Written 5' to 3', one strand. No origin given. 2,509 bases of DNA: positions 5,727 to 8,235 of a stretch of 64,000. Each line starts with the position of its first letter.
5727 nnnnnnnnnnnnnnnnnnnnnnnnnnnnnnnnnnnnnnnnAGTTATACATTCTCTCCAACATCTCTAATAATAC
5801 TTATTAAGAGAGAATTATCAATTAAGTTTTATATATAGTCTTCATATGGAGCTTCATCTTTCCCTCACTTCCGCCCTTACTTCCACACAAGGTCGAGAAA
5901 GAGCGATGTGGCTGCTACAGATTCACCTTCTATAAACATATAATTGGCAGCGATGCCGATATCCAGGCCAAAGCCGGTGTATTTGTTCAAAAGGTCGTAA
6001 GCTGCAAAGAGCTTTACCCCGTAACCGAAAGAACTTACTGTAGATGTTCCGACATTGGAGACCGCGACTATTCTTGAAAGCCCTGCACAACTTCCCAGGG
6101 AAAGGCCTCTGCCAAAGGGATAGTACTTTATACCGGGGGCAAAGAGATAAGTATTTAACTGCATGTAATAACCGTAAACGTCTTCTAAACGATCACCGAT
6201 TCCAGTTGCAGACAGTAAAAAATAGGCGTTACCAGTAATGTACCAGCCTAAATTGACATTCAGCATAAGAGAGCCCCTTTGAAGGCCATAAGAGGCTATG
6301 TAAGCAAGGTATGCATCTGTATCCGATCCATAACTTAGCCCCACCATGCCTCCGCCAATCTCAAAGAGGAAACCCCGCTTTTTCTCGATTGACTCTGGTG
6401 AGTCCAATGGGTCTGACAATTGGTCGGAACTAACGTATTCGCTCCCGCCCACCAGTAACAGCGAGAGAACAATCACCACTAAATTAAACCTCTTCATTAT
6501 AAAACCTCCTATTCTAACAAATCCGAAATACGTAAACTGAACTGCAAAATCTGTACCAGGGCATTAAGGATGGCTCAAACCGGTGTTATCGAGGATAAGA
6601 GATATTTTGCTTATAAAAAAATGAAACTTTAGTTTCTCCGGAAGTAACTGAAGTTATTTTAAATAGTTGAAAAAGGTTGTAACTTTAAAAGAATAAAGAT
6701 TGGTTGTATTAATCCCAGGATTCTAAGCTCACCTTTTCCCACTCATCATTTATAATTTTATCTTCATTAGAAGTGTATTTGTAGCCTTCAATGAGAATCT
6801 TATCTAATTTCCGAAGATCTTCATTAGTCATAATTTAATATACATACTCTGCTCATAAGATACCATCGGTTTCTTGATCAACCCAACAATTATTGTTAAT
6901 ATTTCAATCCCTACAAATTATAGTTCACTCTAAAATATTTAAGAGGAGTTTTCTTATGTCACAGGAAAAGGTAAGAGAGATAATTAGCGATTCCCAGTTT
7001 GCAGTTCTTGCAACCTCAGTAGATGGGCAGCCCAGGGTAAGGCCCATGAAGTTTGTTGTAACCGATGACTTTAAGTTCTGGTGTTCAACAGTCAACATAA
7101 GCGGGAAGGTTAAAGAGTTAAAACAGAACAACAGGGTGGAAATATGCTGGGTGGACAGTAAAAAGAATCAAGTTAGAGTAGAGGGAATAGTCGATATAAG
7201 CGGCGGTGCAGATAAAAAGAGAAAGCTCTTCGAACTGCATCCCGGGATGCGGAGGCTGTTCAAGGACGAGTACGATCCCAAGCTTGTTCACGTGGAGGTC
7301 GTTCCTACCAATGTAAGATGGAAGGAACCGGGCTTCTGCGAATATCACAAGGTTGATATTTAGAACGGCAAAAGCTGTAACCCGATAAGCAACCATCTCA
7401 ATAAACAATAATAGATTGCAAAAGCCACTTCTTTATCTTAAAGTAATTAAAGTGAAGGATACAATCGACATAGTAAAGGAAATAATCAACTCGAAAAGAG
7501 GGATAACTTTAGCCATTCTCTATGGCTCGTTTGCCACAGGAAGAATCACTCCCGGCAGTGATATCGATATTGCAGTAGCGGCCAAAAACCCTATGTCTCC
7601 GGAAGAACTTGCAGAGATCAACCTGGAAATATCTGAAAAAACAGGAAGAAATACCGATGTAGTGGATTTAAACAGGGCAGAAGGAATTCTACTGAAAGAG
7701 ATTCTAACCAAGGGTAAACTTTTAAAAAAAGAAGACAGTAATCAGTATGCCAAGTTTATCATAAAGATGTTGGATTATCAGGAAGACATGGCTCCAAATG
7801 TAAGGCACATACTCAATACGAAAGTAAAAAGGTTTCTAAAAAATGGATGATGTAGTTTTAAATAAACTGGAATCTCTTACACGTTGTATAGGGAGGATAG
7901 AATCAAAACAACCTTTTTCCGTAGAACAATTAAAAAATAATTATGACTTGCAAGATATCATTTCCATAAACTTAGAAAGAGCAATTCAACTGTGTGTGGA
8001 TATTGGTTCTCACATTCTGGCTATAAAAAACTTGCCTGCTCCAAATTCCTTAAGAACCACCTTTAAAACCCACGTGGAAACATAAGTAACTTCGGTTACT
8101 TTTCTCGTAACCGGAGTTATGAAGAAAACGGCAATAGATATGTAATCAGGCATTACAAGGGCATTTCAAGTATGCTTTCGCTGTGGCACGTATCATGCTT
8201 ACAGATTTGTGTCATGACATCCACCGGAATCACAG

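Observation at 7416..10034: MNT plus truncated HEPN pair next to an unusual WYL / TM / EF-hand-like / transglutaminase-like cysteine-protease membrane protein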

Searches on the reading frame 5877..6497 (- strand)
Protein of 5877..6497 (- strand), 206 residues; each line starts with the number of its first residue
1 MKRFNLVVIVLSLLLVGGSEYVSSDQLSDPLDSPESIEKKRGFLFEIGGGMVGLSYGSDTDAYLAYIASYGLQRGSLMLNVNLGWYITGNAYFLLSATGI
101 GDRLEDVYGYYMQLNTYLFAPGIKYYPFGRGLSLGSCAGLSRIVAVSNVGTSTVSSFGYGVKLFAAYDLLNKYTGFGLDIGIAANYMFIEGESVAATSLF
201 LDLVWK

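Call 3: search_protein_families(library=pfam, proteins=[window:5877-6497:-], max_evalue=1)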
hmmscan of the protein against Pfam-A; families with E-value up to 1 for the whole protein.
window:5877-6497:- (206 aa): 0 families

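Call 17: search_protein_families(library=padloc, proteins=[window:5877-6497:-], max_evalue=0.1)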
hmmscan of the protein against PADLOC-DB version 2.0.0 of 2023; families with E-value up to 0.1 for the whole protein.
window:5877-6497:- (206 aa): 0 families

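Call 73: search_protein_families(library=pfam, proteins=[window:5877-6497:-], max_evalue=1)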
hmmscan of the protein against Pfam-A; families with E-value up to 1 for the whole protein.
window:5877-6497:- (206 aa): 0 families

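Call 86: find_encoding_contigs(protein=window:5877-6497:-, flank=4000, max_places=6)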
Protein window:5877-6497:- (206 aa): 3 contigs read that carry it; 2 places shown.
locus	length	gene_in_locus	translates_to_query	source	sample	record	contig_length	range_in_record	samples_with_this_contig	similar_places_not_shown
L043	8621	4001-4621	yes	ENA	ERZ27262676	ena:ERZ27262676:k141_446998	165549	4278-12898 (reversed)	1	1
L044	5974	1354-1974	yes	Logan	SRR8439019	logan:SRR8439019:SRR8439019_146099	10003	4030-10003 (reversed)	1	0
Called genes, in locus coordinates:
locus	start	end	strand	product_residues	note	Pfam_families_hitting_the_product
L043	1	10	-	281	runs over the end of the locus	PF03239:FTR1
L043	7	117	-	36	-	-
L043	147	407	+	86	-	PF04945:YHS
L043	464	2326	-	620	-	-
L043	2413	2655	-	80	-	PF01934:HepT-like (weak)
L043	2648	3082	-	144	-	PF18765:Polbeta, PF01909:NTP_transf_2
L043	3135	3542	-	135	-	PF01243:PNPOx_N, PF12766:Pyridox_oxase_2 (faint), PF16242:Pyrid_ox_like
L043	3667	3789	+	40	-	-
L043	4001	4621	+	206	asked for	-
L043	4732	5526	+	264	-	PF09962:DUF2196, PF16565:MIT_C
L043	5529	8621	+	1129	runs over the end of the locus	PF00270:DEAD (faint), PF00176:SNF2-rel_dom, PF04851:ResIII (weak), PF00271:Helicase_C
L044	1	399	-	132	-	PF01909:NTP_transf_2, PF18765:Polbeta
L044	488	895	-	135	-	PF01243:PNPOx_N, PF12766:Pyridox_oxase_2 (faint), PF16242:Pyrid_ox_like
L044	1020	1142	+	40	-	-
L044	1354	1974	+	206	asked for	-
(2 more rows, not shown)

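Call 91: search_solved_structures(query=A6, max_evalue=10)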
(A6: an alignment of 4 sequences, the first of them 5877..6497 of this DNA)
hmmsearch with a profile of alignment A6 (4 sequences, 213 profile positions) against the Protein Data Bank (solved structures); distinct sequences matched with E-value up to 10: 3.
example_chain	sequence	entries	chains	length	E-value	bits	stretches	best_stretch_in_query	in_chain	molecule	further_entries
3s55_A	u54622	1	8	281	0.68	12.9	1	125-177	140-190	Putative short-chain dehydrogenase/reductase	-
4xgc_A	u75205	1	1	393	0.87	12.6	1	113-155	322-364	Origin recognition complex subunit 1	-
7jgr_A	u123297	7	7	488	1.2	12.1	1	113-155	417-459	Origin recognition complex subunit 1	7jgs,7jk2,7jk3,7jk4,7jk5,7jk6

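Call 92: search_protein_families(library=ncbifam, proteins=[window:5877-6497:-], max_evalue=0.1)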
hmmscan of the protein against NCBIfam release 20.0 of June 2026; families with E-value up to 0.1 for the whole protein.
window:5877-6497:- (206 aa): 0 families

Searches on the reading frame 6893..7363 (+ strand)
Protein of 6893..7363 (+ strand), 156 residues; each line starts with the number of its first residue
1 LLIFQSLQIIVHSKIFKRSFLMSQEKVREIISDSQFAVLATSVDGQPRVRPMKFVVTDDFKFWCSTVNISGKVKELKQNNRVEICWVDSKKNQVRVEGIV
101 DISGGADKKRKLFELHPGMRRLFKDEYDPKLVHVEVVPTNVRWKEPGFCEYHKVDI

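Call 3: search_protein_families(library=pfam, proteins=[window:6893-7363:+], max_evalue=1)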
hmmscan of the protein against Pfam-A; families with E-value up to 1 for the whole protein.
window:6893-7363:+ (156 aa): 4 families
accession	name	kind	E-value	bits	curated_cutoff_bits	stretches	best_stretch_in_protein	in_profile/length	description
PF01243.27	PNPOx_N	-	3.9e-17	63.2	28.1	1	24-141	2-116/120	Pyridoxamine 5'-phosphate oxidase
PF16242.11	Pyrid_ox_like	-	3.3e-12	46.6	28.8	1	24-137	3-118/149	Pyridoxamine 5'-phosphate oxidase like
PF12766.13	Pyridox_oxase_2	-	1.4e-05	26.1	26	1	26-102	16-98/100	Pyridoxamine 5'-phosphate oxidase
PF12900.13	Pyridox_ox_2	-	3.2e-05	24.4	27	1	24-84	2-62/140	Pyridoxamine 5'-phosphate oxidase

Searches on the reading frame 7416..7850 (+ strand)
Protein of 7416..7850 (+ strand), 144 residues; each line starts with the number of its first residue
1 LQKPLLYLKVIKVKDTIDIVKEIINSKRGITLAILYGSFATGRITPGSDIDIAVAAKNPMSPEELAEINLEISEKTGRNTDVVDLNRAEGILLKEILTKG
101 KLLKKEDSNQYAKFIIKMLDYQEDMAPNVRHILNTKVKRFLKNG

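Call 3: search_protein_families(library=pfam, proteins=[window:7416-7850:+], max_evalue=1)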
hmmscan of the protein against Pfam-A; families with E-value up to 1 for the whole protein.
window:7416-7850:+ (144 aa): 6 families
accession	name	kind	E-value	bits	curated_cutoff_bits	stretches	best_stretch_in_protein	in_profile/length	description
PF18765.7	Polbeta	-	3.1e-21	75.8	26.9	1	20-108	3-92/93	Polymerase beta, Nucleotidyltransferase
PF01909.29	NTP_transf_2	-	4.5e-12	46.6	21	1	18-93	2-73/93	Nucleotidyltransferase domain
PF22600.2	MTPAP-like_central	-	0.00039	21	27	1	18-137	27-104/139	Poly(A) RNA polymerase, mitochondrial-like, central palm domain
PF10620.15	MdcG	-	0.0026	18.1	26.5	1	44-108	48-113/121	Phosphoribosyl-dephospho-CoA transferase MdcG C-terminal domain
PF02934.20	GatB_N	-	0.039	13.6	23.4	1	76-124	130-177/277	GatB/GatE catalytic domain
PF22014.2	DUF6932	-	0.12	13.2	27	1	29-69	49-92/142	Family of unknown function (DUF6932)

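Call 4: search_protein_families(library=ncbifam, proteins=[window:7416-7850:+], max_evalue=1)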
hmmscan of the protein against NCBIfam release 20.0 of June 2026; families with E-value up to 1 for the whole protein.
window:7416-7850:+ (144 aa): 15 families
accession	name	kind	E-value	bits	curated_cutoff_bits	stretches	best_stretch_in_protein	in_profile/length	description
NF047752.1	MntA_antitoxin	equivalog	3.3e-25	88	60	1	27-127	4-104/106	type VII toxin-antitoxin system MntA family adenylyltransferase antitoxin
NF012212.1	ANT_9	subfamily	0.00054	19.3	340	1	13-81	6-75/249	aminoglycoside nucleotidyltransferase ANT(9)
NF000235.3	linco_LnuB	exception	0.0031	17.2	525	1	11-59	2-50/267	lincosamide nucleotidyltransferase Lnu(B)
NF004012.0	PRK05477.1-2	equivalog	0.005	15.6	338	1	77-124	139-185/481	Asp-tRNA(Asn)/Glu-tRNA(Gln) amidotransferase subunit GatB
NF033182.0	linco_LnuG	exception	0.0059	16.3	525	1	11-57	2-48/267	lincosamide nucleotidyltransferase Lnu(G)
NF010309.0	PRK13746.1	subfamily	0.013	14.9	193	1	12-60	8-58/263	aminoglycoside adenylyltransferase family protein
NF033220.1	ANT_3pp_II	equivalog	0.013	14.9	400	1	34-85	26-80/258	ANT(3'')-II family aminoglycoside nucleotidyltransferase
NF053581.1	ANT_3pp_Ic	exception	0.016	14.8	545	1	19-62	19-60/265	aminoglycoside nucleotidyltransferase ANT(3'')-Ic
TIGR03671.1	cca_archaeal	equivalog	0.016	14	281.3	1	16-79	26-90/410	CCA tRNA nucleotidyltransferase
NF051468.1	ANT_AadA37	exception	0.043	12.8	550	1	21-71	20-72/265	ANT(3'')-I family aminoglycoside nucleotidyltransferase AadA37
NF012135.0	ANT_3pp_9_crypt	exception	0.065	12.8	560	1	28-67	24-65/262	cryptic aminoglycoside nucleotidyltransferase ANT(3'')/ANT(9)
NF045909.1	ANT_9_Ic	equivalog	0.071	12.4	505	1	30-78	27-75/259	aminoglycoside nucleotidyltransferase ANT(9)-Ic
NF051895.1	anti_phage_HalB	equivalog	0.088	12.4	190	1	34-70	3-40/211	anti-phage Hailong system nucleotidyltransferase HalB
NF000119.1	linco_LnuF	exception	0.11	11.7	450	1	16-58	6-48/273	lincosamide nucleotidyltransferase Lnu(F)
NF012157.0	ANT_3pp_I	equivalog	0.16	11.3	375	1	16-58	6-50/256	AadA family aminoglycoside 3''-O-nucleotidyltransferase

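Call 17: search_protein_families(library=padloc, proteins=[window:7416-7850:+], max_evalue=0.1)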
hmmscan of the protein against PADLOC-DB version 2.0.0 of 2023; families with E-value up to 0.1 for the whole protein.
window:7416-7850:+ (144 aa): 9 families
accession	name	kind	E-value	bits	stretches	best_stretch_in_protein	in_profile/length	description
PDLC04904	PDC-S09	-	7.3e-10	37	1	23-98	18-93/104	-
PDLC04906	PDC-S09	-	8.6e-09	33.7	1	15-98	9-93/98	-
PDLC04902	PDC-S09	-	1.8e-07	29.4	1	26-99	17-91/97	-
PDLC04907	PDC-S09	-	1.4e-06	26.4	1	13-60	10-57/114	-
PDLC04368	PDC-M05A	-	2.1e-06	25.7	1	23-86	100-162/201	-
PDLC04903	PDC-S09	-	2.7e-06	25.6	1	33-70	29-66/108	-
PDLC04901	PDC-S09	-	0.0025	16.5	1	28-85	18-76/126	-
PDLC04369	PDC-M05A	-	0.01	13.5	1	14-57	89-130/201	-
PDLC04370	PDC-M05A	-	0.018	12.9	1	16-79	93-158/194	-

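Call 87: find_encoding_contigs(protein=window:7416-7850:+, flank=3000, max_places=6)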
Protein window:7416-7850:+ (144 aa): 2 contigs read that carry it; 1 place shown.
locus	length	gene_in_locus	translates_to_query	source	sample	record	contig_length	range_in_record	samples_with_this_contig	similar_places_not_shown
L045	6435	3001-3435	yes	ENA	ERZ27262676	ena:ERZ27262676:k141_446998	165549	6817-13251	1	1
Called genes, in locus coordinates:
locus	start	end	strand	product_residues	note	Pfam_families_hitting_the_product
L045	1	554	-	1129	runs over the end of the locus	PF00270:DEAD (faint), PF00176:SNF2-rel_dom, PF04851:ResIII (weak), PF00271:Helicase_C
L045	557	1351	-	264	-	PF09962:DUF2196, PF16565:MIT_C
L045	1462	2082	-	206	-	-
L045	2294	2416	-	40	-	-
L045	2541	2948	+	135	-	PF01243:PNPOx_N, PF12766:Pyridox_oxase_2 (faint), PF16242:Pyrid_ox_like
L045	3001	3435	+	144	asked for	PF18765:Polbeta, PF01909:NTP_transf_2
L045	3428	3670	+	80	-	PF01934:HepT-like (weak)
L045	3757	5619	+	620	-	-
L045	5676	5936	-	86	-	PF04945:YHS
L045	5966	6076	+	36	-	-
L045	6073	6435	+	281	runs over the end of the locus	PF03239:FTR1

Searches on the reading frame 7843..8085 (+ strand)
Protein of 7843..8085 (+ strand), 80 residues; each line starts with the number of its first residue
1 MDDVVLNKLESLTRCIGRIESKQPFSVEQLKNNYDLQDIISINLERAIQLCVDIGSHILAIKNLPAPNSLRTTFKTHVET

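Call 3: search_protein_families(library=pfam, proteins=[window:7843-8085:+], max_evalue=1)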
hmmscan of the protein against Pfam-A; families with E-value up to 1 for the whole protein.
window:7843-8085:+ (80 aa): 1 family
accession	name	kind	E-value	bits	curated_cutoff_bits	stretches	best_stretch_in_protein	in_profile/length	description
PF01934.22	HepT-like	-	1.9e-07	31.3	23.5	1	14-76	3-65/120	Ribonuclease HepT-like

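Call 4: search_protein_families(library=ncbifam, proteins=[window:7843-8085:+], max_evalue=1)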
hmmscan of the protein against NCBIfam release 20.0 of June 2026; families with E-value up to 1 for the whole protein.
window:7843-8085:+ (80 aa): 2 families
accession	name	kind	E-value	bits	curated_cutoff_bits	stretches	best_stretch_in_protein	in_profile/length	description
NF047751.1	HepT_toxin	equivalog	4.4e-17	62.1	60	1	8-76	1-69/120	type VII toxin-antitoxin system HepT family RNase toxin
NF041277.1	coba_remo_CbiR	equivalog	0.03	13.8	105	1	8-63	123-176/249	cobamide remodeling phosphodiesterase CbiR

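Call 17: search_protein_families(library=padloc, proteins=[window:7843-8085:+], max_evalue=0.1)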
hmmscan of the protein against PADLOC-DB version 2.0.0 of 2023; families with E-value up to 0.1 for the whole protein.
window:7843-8085:+ (80 aa): 0 families
